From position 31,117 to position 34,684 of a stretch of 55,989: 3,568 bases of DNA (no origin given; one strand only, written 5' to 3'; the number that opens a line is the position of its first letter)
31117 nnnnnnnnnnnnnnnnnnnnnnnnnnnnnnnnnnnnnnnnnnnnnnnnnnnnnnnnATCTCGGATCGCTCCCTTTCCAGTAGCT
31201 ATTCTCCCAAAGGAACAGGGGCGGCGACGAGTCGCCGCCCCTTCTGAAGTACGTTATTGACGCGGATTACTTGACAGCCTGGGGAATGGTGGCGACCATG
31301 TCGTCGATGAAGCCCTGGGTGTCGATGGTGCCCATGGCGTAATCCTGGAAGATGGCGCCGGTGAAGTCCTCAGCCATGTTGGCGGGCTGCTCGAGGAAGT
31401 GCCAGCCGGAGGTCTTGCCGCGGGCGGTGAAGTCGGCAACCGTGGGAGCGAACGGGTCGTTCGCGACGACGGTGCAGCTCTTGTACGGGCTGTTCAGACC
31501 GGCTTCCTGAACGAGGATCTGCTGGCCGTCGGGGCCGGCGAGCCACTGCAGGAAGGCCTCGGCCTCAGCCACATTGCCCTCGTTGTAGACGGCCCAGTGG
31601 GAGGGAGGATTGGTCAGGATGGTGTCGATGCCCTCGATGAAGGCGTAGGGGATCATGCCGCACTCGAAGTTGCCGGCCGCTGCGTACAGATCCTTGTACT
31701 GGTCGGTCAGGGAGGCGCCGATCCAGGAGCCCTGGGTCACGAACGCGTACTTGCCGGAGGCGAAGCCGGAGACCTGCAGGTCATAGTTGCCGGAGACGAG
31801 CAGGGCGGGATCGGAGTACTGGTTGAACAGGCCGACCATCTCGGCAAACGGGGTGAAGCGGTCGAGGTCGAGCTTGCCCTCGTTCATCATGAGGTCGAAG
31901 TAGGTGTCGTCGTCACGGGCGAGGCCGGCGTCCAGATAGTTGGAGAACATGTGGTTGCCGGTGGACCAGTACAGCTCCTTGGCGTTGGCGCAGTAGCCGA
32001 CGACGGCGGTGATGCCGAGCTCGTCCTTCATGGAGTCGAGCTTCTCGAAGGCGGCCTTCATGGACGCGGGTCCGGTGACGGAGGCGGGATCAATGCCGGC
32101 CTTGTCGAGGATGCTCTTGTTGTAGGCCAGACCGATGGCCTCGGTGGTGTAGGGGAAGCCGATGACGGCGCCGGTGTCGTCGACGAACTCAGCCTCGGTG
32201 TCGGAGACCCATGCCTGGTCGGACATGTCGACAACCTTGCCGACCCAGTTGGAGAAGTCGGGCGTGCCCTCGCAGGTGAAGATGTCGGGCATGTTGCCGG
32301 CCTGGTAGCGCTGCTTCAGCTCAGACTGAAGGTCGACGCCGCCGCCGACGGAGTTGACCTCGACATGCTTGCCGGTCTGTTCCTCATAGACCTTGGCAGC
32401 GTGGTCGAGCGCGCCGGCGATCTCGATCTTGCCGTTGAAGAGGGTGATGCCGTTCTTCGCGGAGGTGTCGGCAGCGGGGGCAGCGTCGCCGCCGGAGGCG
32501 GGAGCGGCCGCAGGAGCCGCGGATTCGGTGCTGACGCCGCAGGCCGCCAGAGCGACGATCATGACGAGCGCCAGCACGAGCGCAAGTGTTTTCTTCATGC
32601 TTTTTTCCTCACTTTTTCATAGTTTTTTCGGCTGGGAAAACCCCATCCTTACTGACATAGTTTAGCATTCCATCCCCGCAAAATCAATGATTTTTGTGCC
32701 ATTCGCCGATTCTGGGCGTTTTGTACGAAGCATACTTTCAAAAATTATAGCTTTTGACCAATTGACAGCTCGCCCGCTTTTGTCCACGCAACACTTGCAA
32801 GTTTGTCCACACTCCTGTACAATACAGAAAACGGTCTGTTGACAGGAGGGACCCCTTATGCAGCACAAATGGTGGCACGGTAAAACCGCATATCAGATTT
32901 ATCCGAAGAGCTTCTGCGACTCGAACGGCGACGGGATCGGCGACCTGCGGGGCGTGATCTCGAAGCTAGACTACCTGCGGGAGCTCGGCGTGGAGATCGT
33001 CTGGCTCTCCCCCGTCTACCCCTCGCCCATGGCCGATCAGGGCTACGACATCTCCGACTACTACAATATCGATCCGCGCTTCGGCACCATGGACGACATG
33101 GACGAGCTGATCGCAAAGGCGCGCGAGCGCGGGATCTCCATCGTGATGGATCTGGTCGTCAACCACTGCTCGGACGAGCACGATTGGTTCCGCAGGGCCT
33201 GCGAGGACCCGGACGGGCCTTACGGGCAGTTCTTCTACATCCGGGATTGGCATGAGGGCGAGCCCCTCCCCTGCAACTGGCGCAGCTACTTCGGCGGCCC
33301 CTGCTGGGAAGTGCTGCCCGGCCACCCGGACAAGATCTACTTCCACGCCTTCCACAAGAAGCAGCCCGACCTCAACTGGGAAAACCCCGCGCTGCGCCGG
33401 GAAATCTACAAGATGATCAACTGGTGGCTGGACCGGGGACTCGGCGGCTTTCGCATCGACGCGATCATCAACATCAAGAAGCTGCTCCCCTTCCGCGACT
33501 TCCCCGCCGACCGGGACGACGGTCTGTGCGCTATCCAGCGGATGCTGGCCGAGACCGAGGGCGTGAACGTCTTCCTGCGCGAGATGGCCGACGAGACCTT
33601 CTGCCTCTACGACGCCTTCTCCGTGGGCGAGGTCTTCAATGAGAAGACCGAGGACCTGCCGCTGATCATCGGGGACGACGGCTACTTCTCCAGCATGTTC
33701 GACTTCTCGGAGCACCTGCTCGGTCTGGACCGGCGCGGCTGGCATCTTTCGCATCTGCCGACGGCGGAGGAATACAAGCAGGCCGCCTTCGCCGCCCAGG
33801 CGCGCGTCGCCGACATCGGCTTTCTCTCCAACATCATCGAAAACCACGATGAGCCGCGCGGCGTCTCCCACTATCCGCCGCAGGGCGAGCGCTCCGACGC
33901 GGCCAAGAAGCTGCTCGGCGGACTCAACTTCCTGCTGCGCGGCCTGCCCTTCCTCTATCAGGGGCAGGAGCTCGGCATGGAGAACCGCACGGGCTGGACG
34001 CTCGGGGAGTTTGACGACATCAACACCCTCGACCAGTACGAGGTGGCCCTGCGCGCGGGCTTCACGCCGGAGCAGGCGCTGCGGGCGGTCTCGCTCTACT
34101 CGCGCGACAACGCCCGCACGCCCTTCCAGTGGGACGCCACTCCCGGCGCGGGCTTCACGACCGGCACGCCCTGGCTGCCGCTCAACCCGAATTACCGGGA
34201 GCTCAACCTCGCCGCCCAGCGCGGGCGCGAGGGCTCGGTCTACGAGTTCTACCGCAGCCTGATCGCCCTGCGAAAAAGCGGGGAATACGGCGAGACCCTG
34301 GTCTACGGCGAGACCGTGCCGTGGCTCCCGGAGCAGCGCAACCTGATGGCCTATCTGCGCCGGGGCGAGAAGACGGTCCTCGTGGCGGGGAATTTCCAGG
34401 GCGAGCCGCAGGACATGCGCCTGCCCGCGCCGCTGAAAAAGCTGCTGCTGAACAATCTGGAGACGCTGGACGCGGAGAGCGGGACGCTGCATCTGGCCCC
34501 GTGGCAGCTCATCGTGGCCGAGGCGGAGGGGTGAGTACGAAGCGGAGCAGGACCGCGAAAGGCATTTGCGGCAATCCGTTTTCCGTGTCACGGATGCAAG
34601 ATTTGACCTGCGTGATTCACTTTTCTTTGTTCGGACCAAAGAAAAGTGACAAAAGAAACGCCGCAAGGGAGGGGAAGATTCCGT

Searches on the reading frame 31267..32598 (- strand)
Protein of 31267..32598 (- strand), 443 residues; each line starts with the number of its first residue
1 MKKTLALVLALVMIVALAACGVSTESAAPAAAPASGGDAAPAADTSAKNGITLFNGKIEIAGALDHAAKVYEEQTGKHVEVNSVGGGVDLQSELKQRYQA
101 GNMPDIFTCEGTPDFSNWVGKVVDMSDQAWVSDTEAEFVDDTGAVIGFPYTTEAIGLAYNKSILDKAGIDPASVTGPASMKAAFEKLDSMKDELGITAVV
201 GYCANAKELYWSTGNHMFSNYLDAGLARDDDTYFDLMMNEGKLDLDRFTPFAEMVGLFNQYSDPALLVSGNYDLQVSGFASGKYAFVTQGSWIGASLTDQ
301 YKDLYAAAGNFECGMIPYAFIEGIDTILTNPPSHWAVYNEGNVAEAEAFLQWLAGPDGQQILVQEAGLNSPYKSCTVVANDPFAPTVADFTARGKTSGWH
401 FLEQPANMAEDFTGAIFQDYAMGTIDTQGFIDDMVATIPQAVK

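Call 5: search_protein_families(library=pfam, proteins=[window:31267-32598:-], max_evalue=0.01)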
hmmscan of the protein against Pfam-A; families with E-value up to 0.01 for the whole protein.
window:31267-32598:- (443 aa): 3 families
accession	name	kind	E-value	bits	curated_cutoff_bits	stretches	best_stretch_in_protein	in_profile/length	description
PF13416.11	SBP_bac_8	-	5.9e-19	69.4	27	1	67-376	2-266/279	Bacterial extracellular solute-binding protein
PF01547.30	SBP_bac_1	-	2.2e-18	67.8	26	1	68-360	14-307/307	Bacterial extracellular solute-binding protein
PF13531.11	SBP_bac_11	-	5.6e-06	26.7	25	0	59-109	8-53/227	Bacterial extracellular solute-binding protein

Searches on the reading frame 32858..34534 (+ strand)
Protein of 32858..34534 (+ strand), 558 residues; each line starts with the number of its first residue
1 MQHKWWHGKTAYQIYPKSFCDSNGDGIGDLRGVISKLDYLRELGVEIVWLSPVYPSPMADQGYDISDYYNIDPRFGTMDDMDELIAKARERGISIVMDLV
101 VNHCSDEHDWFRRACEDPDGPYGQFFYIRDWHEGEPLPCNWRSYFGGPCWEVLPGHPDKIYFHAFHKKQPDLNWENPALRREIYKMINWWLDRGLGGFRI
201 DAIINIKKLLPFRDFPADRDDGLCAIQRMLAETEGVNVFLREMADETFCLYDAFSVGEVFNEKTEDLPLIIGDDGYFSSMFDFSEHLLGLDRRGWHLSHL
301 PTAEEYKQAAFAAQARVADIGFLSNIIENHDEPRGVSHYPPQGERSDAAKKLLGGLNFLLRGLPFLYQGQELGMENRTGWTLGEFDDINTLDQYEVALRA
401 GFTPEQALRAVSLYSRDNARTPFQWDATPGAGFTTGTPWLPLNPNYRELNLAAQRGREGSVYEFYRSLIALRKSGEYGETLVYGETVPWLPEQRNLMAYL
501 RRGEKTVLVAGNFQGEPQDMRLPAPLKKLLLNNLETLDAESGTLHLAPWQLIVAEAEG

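Call 5: search_protein_families(library=pfam, proteins=[window:32858-34534:+], max_evalue=0.01)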
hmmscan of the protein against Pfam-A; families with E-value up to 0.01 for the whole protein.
window:32858-34534:+ (558 aa): 3 families
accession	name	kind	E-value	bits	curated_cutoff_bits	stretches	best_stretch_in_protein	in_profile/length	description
PF00128.31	Alpha-amylase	-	4.2e-120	402.4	22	1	13-475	1-440/446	Alpha amylase, catalytic domain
PF23915.1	SusG_C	-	1.6e-05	25.5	27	1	496-552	1-61/62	Alpha-amylase SusG C-terminal domain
PF14701.12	hDGE_amylase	-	0.0034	17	27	1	34-114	25-113/439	Glycogen debranching enzyme, glucanotransferase domain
